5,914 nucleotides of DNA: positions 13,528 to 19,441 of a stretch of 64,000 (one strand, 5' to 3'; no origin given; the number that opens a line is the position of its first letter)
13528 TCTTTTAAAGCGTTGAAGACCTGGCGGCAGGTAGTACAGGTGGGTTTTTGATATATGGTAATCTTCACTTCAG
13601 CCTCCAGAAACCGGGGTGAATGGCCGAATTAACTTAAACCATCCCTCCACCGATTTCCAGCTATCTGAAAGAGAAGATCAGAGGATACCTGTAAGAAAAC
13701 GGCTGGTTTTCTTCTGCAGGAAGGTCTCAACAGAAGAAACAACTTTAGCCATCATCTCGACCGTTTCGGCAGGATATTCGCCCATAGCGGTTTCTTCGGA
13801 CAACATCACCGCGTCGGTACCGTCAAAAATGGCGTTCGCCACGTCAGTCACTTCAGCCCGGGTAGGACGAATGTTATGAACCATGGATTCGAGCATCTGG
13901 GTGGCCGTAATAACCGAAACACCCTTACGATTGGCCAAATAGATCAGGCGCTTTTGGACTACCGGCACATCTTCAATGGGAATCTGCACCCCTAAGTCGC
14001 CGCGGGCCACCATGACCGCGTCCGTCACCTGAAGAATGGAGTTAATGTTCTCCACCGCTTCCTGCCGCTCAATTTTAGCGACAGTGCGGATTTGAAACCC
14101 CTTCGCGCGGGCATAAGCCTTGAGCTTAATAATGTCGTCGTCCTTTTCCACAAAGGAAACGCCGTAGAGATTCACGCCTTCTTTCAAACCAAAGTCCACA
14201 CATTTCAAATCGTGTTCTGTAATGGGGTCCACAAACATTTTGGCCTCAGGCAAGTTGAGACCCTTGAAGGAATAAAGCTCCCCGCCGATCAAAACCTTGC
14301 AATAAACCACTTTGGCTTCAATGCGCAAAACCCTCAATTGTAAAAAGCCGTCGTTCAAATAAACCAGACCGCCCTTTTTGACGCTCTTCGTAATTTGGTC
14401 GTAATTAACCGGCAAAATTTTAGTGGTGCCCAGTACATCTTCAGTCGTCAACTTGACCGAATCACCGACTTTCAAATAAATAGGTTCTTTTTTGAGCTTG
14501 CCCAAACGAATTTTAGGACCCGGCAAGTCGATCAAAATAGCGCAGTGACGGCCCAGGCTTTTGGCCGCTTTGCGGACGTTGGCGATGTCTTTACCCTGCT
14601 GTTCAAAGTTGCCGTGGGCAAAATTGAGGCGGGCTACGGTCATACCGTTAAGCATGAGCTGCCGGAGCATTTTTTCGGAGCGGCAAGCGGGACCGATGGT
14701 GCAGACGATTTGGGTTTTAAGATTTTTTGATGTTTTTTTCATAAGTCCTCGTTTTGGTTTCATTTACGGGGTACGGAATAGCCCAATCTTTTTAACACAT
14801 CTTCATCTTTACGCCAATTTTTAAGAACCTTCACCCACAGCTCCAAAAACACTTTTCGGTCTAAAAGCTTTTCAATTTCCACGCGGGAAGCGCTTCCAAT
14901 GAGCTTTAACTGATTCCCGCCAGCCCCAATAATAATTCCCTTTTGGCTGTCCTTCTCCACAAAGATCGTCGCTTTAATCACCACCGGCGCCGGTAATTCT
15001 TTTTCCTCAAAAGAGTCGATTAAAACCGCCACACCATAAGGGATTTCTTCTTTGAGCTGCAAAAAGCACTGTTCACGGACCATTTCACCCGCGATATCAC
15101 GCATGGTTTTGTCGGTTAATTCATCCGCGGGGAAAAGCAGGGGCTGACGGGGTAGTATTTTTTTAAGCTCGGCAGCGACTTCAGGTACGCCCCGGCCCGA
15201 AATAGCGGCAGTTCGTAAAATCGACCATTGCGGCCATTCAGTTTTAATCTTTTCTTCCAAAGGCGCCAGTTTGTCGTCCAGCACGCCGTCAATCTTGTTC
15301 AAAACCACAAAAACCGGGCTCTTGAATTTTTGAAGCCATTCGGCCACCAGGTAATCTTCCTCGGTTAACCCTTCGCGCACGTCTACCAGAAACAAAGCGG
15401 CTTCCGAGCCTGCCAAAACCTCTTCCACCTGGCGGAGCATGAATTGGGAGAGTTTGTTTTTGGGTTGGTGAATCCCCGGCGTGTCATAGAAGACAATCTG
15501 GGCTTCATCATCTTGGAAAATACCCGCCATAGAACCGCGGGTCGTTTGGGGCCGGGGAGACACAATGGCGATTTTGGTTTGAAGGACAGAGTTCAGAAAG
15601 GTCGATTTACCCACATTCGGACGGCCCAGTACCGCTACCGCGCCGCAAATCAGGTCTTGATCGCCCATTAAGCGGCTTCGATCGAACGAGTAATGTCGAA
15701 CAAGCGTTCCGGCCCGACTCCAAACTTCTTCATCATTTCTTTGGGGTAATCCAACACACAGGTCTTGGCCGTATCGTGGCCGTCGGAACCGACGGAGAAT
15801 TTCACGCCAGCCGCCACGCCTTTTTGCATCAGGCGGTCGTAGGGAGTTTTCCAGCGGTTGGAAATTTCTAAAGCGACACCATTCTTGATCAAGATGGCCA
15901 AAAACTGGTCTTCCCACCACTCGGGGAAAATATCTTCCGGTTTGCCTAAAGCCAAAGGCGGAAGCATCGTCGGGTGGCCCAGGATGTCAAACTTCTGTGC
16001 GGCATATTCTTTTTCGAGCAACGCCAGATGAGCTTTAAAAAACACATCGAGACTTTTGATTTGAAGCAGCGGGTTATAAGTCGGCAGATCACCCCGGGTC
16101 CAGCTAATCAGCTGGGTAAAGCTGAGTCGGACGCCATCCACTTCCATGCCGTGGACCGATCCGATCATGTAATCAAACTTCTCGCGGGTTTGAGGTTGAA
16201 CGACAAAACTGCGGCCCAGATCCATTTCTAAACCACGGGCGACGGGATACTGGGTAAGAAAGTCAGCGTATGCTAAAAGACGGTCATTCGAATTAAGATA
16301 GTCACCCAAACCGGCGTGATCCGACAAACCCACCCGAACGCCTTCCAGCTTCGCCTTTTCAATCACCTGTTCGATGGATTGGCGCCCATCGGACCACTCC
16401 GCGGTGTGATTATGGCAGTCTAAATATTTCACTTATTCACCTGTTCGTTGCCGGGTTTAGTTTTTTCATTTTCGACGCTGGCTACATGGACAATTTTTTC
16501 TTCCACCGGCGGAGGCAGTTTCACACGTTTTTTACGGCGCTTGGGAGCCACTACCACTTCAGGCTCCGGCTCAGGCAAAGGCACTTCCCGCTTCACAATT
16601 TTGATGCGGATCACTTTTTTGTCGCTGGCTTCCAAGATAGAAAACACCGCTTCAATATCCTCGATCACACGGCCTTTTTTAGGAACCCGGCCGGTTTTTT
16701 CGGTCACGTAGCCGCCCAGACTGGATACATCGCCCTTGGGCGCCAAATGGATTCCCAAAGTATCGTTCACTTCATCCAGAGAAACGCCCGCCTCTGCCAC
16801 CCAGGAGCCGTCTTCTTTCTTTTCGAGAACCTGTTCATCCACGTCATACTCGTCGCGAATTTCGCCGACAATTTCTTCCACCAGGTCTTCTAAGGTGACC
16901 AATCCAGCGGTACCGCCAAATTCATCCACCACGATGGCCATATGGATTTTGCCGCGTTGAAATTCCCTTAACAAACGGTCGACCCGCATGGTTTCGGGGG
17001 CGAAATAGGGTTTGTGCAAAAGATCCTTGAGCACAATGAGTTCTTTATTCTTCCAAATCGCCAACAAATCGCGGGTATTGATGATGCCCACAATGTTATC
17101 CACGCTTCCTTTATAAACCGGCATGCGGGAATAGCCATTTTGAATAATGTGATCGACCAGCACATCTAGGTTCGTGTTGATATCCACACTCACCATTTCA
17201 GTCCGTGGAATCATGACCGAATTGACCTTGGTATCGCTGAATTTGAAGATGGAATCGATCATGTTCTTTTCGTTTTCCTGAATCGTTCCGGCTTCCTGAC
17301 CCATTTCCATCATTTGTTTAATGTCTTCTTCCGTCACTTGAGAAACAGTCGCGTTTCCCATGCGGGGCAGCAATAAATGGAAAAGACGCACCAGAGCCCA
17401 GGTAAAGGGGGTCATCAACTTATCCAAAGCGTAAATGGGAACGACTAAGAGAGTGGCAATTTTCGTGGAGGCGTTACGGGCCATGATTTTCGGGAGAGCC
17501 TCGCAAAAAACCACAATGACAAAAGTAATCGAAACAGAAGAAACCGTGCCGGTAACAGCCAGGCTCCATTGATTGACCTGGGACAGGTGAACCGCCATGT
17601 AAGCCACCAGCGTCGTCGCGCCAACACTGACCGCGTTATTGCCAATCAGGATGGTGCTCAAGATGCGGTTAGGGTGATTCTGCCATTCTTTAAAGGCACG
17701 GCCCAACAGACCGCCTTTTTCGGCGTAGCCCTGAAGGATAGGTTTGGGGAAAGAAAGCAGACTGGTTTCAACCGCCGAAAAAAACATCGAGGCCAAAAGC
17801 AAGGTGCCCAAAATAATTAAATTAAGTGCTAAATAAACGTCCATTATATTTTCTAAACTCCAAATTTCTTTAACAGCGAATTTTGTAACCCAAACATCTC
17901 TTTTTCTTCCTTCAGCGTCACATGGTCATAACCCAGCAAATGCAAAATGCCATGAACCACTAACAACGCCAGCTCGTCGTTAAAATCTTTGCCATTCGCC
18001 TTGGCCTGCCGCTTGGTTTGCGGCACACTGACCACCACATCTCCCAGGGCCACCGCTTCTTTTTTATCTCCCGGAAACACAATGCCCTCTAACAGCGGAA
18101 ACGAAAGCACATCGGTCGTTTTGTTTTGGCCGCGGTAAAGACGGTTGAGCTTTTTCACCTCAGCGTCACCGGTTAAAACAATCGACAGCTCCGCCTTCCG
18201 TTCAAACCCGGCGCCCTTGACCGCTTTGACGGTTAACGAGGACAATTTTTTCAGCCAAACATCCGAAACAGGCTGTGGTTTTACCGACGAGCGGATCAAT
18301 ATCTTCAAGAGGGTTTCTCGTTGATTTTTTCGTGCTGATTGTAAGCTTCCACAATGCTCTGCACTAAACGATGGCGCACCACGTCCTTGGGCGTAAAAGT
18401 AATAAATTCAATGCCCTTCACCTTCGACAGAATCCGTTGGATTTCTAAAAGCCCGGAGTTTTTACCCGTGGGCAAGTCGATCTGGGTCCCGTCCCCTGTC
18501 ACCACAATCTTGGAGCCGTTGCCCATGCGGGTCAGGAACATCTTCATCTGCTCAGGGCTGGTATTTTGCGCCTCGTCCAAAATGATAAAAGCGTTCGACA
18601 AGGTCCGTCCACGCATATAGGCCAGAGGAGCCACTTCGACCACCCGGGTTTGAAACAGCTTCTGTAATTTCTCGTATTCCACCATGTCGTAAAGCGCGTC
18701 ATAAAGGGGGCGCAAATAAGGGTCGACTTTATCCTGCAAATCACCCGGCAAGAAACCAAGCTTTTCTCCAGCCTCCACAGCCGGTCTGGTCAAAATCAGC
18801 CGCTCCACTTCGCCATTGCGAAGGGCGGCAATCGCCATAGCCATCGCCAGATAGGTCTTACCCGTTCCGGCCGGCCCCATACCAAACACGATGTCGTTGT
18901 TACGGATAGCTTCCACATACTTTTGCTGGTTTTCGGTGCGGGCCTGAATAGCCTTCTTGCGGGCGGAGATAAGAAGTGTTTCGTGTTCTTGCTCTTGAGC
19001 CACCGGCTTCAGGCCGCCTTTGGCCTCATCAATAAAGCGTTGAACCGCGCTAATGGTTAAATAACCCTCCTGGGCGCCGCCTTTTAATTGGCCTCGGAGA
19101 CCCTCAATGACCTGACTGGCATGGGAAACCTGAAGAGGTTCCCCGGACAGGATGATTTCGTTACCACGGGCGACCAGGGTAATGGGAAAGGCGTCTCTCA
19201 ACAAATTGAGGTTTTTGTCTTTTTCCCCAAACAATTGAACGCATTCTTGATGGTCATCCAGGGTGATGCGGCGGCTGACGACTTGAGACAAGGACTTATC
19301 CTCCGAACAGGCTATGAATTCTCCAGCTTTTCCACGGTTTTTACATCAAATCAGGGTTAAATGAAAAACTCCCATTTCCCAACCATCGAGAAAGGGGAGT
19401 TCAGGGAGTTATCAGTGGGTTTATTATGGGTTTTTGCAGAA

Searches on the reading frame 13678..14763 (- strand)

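Call 56: search_protein_families(library=pfam, proteins=[window:13678-14763:-], max_evalue=0.00001)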
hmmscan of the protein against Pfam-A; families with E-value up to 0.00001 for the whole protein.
window:13678-14763:- (361 aa): 1 family
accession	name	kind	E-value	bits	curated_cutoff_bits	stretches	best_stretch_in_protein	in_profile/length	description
PF00224.27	PK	-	1.4e-109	366.6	30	1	16-335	3-328/328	Pyruvate kinase, barrel domain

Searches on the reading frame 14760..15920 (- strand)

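Call 66: search_protein_families(library=pfam, proteins=[window:14760-15920:-], max_evalue=0.0001)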
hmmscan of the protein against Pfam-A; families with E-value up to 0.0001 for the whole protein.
window:14760-15920:- (386 aa): 6 families
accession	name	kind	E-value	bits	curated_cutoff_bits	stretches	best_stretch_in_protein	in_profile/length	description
PF01926.29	MMR_HSR1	-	1.4e-24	86.8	21.9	1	95-209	2-113/113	50S ribosome-binding GTPase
PF07650.23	KH_2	-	7.1e-19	67.9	22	1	292-370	1-78/78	KH domain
PF00350.29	Dynamin_N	-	4.6e-10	40.2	27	0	95-128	1-34/168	Dynamin family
PF02421.24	FeoB_N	-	2.3e-09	37.4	27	1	95-250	3-154/156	Ferrous iron transport protein B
PF00009.33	GTP_EFTU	-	5.5e-08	33.1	26.5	1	136-257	65-187/188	Elongation factor Tu GTP binding domain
PF04548.22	AIG1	-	3.4e-05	23.7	27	1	96-198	4-109/212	AIG1 family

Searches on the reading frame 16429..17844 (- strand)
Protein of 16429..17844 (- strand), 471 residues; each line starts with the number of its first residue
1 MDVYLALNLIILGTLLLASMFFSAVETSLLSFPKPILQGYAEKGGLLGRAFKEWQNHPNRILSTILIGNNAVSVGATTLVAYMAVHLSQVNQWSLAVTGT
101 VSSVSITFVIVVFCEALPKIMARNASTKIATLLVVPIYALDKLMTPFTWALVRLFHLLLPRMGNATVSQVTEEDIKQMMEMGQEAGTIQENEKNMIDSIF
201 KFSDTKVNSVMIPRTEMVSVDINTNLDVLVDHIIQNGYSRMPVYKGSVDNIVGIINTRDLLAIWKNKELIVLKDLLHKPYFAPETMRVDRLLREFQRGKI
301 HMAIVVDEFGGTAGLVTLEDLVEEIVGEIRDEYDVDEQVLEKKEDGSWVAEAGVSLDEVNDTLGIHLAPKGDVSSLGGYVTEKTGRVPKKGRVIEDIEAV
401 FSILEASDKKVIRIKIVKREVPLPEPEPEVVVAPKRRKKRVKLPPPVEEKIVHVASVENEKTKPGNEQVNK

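Call 56: search_protein_families(library=pfam, proteins=[window:16429-17844:-], max_evalue=0.00001)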
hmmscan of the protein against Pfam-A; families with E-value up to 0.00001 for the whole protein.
window:16429-17844:- (471 aa): 3 families
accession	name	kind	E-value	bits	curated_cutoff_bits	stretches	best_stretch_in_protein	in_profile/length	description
PF01595.25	CNNM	-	1.9e-37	129.1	28.4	1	14-192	5-181/181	Cyclin M transmembrane N-terminal domain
PF03471.22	CorC_HlyC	-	7.2e-16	58.4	27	1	342-418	2-79/81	Transporter associated domain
PF00571.33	CBS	-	1.6e-15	57.6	24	2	212-262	4-53/57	CBS domain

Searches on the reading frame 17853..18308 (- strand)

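Call 66: search_protein_families(library=pfam, proteins=[window:17853-18308:-], max_evalue=0.0001)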
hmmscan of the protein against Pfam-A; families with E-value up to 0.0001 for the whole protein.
window:17853-18308:- (151 aa): 1 family
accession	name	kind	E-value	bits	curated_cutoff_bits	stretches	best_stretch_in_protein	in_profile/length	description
PF02130.23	YbeY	-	1.1e-36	126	25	1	22-148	10-128/129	Endoribonuclease YbeY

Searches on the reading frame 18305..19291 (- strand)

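Call 66: search_protein_families(library=pfam, proteins=[window:18305-19291:-], max_evalue=0.0001)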
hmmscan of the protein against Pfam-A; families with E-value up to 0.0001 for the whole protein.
window:18305-19291:- (328 aa): 5 families
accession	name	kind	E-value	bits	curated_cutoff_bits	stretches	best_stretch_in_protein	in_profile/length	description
PF02562.22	PhoH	-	1.3e-98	328.9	27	1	115-318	2-205/205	PhoH-like protein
PF13604.12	AAA_30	-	8.4e-09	35.9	27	1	120-271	4-128/191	AAA domain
PF13245.12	AAA_19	-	1.3e-07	32.3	25.1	1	122-271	1-129/134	AAA domain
PF01695.23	IstB_IS21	-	3.1e-06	27.3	24.1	1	125-164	85-124/238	IstB-like ATP binding protein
PF00270.35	DEAD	-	1.5e-05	25.2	26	0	119-177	1-60/167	DEAD/DEAH box helicase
